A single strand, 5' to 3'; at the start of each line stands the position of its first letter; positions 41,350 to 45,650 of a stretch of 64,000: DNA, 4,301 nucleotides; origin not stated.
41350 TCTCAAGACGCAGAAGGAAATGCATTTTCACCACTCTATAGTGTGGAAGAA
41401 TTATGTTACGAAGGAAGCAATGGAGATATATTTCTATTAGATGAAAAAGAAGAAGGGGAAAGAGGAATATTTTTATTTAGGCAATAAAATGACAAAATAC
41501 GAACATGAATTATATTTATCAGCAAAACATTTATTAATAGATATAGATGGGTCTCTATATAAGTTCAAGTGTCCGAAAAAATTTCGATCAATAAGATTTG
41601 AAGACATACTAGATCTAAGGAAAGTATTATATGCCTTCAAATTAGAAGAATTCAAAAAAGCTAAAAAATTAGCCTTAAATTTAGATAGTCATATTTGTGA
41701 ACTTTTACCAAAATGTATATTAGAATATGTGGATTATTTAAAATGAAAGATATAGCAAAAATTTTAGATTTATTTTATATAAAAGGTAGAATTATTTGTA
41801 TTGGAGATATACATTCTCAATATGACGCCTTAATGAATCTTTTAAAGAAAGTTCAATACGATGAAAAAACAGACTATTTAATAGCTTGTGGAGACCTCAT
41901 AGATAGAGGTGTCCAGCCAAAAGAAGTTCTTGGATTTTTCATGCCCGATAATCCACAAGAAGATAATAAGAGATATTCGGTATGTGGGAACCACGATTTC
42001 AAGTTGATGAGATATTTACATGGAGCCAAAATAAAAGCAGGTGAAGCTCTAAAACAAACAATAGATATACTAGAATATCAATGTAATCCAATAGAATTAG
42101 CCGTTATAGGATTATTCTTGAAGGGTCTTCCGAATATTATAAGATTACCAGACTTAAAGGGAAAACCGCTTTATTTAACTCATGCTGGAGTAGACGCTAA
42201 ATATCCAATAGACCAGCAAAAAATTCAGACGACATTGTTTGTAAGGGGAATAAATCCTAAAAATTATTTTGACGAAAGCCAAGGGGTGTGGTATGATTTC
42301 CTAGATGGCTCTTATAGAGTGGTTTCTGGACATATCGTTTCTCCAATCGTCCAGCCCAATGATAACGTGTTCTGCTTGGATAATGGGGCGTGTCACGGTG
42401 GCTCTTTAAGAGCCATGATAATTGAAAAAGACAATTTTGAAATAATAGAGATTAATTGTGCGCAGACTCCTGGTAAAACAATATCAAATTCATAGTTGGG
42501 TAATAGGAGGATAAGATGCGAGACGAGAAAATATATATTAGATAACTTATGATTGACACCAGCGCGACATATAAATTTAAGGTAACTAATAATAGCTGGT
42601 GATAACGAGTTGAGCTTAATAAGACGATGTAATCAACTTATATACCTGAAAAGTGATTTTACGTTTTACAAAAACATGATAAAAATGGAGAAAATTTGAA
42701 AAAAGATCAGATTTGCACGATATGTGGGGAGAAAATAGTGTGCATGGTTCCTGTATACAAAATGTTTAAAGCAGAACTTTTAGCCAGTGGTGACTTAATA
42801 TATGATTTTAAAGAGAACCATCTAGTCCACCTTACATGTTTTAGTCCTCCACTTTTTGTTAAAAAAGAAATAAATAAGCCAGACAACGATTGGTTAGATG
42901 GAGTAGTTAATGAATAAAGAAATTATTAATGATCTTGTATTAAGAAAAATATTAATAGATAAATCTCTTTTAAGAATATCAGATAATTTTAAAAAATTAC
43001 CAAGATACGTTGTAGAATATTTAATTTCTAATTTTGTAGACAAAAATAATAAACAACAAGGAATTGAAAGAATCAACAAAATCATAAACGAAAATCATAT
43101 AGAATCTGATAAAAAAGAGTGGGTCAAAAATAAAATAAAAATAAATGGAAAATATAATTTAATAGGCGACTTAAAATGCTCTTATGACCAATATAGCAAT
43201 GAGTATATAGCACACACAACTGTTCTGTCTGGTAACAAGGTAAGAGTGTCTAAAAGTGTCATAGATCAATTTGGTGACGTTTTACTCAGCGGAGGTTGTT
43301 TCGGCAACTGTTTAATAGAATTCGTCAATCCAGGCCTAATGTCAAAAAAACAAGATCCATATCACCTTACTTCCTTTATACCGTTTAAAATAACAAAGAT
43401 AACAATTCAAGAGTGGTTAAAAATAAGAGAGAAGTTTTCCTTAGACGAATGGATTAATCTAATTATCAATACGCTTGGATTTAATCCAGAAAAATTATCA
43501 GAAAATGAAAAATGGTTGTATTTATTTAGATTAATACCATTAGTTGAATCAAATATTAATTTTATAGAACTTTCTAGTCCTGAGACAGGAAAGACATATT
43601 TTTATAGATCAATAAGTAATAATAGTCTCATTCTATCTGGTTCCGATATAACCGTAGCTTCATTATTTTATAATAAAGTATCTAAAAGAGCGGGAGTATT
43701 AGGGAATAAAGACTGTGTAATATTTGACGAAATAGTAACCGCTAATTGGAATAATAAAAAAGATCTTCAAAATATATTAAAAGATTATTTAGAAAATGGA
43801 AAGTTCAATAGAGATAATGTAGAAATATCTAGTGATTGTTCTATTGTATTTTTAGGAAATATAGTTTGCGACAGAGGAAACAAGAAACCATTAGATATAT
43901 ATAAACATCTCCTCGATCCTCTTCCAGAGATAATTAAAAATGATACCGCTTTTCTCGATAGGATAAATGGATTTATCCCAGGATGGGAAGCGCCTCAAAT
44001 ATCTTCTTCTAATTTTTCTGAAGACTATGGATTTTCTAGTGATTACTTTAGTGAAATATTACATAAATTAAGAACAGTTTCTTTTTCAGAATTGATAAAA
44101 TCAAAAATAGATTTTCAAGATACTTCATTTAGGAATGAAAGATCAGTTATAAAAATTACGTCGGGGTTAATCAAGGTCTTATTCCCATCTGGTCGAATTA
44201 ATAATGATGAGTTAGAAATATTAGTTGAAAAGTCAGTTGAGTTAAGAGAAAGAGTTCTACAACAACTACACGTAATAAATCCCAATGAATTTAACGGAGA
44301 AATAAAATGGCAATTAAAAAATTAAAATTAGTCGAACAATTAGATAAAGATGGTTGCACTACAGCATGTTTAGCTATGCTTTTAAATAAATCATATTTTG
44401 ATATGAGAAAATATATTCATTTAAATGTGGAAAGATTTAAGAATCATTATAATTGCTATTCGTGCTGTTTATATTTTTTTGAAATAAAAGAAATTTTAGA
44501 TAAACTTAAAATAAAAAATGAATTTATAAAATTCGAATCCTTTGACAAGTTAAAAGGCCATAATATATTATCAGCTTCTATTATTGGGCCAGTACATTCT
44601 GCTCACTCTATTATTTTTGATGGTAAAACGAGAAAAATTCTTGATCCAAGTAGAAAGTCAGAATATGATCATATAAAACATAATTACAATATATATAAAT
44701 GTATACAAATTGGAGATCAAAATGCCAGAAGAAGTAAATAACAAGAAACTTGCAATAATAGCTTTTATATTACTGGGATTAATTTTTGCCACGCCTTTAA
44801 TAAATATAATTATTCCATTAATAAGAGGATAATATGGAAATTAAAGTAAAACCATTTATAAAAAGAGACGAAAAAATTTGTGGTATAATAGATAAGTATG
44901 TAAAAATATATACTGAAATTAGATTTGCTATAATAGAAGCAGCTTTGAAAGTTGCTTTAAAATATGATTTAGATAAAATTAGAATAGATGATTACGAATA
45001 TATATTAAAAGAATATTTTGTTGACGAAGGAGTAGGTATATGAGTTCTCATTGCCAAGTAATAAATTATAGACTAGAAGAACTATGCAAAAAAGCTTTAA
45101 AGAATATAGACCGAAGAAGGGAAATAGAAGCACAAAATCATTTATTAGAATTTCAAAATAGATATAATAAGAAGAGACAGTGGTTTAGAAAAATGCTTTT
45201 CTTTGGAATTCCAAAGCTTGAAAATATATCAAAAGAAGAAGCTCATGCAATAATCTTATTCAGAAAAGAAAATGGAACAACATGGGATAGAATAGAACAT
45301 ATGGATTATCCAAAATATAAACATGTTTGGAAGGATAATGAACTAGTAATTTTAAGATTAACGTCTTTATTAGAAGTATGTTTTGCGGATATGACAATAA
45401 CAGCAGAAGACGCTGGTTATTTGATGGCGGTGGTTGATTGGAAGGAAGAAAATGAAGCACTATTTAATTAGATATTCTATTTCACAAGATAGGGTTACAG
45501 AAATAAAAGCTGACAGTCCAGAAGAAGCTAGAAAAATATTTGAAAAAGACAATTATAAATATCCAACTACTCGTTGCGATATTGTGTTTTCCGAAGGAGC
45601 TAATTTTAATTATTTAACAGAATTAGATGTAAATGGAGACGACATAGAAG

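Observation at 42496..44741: BrxL-like ATPase without its Lon domain, translationally coupled to a C39-like cysteine peptidase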

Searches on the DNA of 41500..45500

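Call 55: search_rna_families(source=window, start=41500, end=45500, threshold=evalue, max_evalue=1)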
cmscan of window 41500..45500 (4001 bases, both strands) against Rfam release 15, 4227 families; matches with E-value up to 1: 0.
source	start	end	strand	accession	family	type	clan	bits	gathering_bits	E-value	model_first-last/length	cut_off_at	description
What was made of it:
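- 42496..42695 (.): 200-nt ORF-free gap upstream of the zinc-protein/brxL pair. It is the left edge of a rearranged block and not a recognised regulatory RNA. There is no Rfam match at E<=1 (call 55).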

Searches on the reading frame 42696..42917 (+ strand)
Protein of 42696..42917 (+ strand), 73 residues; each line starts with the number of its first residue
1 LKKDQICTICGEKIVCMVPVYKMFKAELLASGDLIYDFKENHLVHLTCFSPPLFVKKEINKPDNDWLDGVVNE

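Call 3: search_protein_families(library=pfam, proteins=[window:42696-42917:+], max_evalue=1)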
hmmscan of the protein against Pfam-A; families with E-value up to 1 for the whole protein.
window:42696-42917:+ (73 aa): 1 family
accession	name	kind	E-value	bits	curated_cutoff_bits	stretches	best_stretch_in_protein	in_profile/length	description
PF18002.7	T6_Ig_like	-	0.043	14.2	25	1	17-71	16-68/145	T6 antigen Ig like domain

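Call 4: search_protein_families(library=ncbifam, proteins=[window:42696-42917:+], max_evalue=1)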
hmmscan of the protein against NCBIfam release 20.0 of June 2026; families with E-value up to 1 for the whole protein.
window:42696-42917:+ (73 aa): 0 families

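Call 5: search_protein_families(library=padloc, proteins=[window:42696-42917:+], max_evalue=1)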
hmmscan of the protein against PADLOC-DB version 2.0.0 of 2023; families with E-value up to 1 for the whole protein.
window:42696-42917:+ (73 aa): 0 families
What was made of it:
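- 42696..42917 (+): 73-aa C2HC zinc-ribbon-like protein with a conserved C-terminal tail. TTG start, with GGAG at 42686-42689. Ligands: Cys7 (42714-42716), Cys10 (42723-42725), His45 (42828-42830), Cys48 (42837-42839). This is the conserved partner of phage BrxL. No Pfam, NCBIfam or PADLOC family matches (calls 3-5).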

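Call 6: search_protein_families(library=phrogs, proteins=[window:42696-42917:+], max_evalue=1)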
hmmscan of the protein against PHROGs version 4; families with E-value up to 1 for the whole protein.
window:42696-42917:+ (73 aa): 2 families
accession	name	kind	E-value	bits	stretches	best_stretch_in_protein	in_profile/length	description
phrog_24507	-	unknown function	0.2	12.9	1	5-37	12-43/70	-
phrog_8738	-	unknown function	0.37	11.8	1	1-19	1-18/50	-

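Call 58: find_homologous_proteins(query=A4, max_evalue=0.01)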
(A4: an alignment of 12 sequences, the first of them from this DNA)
Query A4 (12 sequences) (73 aa, profile of the alignment): 9 proteins with E <= 0.01 among 79 candidates.
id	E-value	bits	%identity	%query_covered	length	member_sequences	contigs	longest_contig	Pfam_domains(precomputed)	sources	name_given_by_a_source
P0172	4.7e-19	86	-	-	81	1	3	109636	-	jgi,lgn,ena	-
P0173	1.1e-17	82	60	14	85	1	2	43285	-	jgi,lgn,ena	-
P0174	1.7e-17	81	21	90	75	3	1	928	-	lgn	-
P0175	2.2e-16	78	75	11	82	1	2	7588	-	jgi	-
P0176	1.0e-15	75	-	-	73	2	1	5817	-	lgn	-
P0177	1.1e-15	75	22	84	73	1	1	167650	-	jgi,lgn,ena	-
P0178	5.2e-12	64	24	59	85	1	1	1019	-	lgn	-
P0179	2.0e-8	52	36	19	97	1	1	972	-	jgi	jgi:hypothetical protein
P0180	1.9e-5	43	98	81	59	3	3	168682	-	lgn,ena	-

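Call 74: predict_structure(alignment_id=A5)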
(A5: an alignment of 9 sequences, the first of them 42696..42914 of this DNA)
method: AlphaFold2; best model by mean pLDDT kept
length: 73 residues; sequences in the alignment: 9
mean_pLDDT: 69.7   pTM: 0.49
mean pLDDT of the five models: 69.7, 68.9, 67.4, 60.2, 56.6
residues with pLDDT >= 90: 11; 70-90: 35; 50-70: 4; < 50: 23
segments of 3 or more residues with pLDDT < 50: 52-73
pLDDT, mean of each block of 10 residues (from residue 1): 79 85 87 84 83 41 39 38
secondary structure, 60 per line:
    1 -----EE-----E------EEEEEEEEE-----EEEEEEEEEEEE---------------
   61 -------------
elements in order: E20-28 E34-45
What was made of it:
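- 42696..42917 (+): In the AF2 model, residues 1-50 are folded (pLDDT about 80-87, beta hairpins) and residues 52-73 are disordered (call 74).
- The tail is predicted disordered in isolation (call 74).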

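Call 79: fold_search(model_id=the predicted structure, library=pdb)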
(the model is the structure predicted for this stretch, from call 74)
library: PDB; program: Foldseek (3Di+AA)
matches with E <= 10: 234; with E <= 0.001: 0
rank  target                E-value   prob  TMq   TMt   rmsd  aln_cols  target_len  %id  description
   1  7pzy_W                3.5e-01  0.92  0.47  0.40   3.0        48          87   14  Structure of the vacant Candida albicans 80S ribosome (released 2022-05-18)
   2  7r81_W2               5.5e-01  0.66  0.40  0.35   3.5        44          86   20  Structure of the translating Neurospora crassa ribosome arrested by cycloheximide (released 2021-12-01)
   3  6zj3_SY               5.8e-01  0.90  0.48  0.44   1.9        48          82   10  Cryo-EM structure of the highly atypical cytoplasmic ribosome of Euglena gracilis (released 2020-10-07)
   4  7olc_SV               5.8e-01  0.60  0.38  0.34   3.5        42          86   19  Thermophilic eukaryotic 80S ribosome at idle POST state (released 2022-01-26)
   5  4uje_BV               6.2e-01  0.80  0.43  0.39   2.1        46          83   13  Regulation of the mammalian elongation cycle by 40S subunit rolling: a eukaryotic-specific ribosome rearrangement (released 2014-07-16)
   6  9dxd_A                6.2e-01  0.21  0.21  0.04   5.8        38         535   16  attLmm bound serine integrase and RDF complex in the pre-rotation state (released 2026-01-21)
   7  9v27_sx               6.7e-01  0.80  0.43  0.39   2.8        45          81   11  Cryo- EM structure of small subunit (body) of 75S ribosome with A/P- & P/E- tRNAs from Entamoeba histolytica (released 2025-10-08)
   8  8auv_G                7.1e-01  0.44  0.37  0.34   3.6        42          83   12  Cryo-EM structure of the plant 40S subunit (released 2023-06-07)
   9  4bts_AZ               8.1e-01  0.54  0.39  0.31   3.7        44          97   16  THE CRYSTAL STRUCTURE OF THE EUKARYOTIC 40S RIBOSOMAL SUBUNIT IN COMPLEX WITH EIF1 AND EIF1A (released 2013-07-17)
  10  8ip8_cb               1.1e+00  0.63  0.45  0.44   3.0        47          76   11  Wheat 80S ribosome stalled on AUG-Stop boron dependently (released 2024-02-21)
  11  9y66_A                1.2e+00  0.25  0.20  0.04   5.6        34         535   18  attLsym bound serine integrase complex in the dimeric state (released 2026-02-04)
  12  8c01_a                1.3e+00  0.66  0.43  0.38   2.1        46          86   13  Enp1TAP_A population of yeast small ribosomal subunit precursors (released 2022-12-28)
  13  6w2s_W                1.3e+00  0.63  0.44  0.39   2.0        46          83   13  Structure of the Cricket Paralysis Virus 5-UTR IRES (CrPV 5-UTR-IRES) bound to the small ribosomal subunit in the open (released 2020-04-22)
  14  5xyi_a                1.3e+00  0.15  0.34  0.27   8.6        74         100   15  Small subunit of Trichomonas vaginalis ribosome (released 2017-08-30)
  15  9ndp_HH               1.4e+00  0.54  0.42  0.38   2.9        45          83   13  Structure of stalled ribosome and nascent chain in complex with NMT2 and NAC (released 2025-09-10)
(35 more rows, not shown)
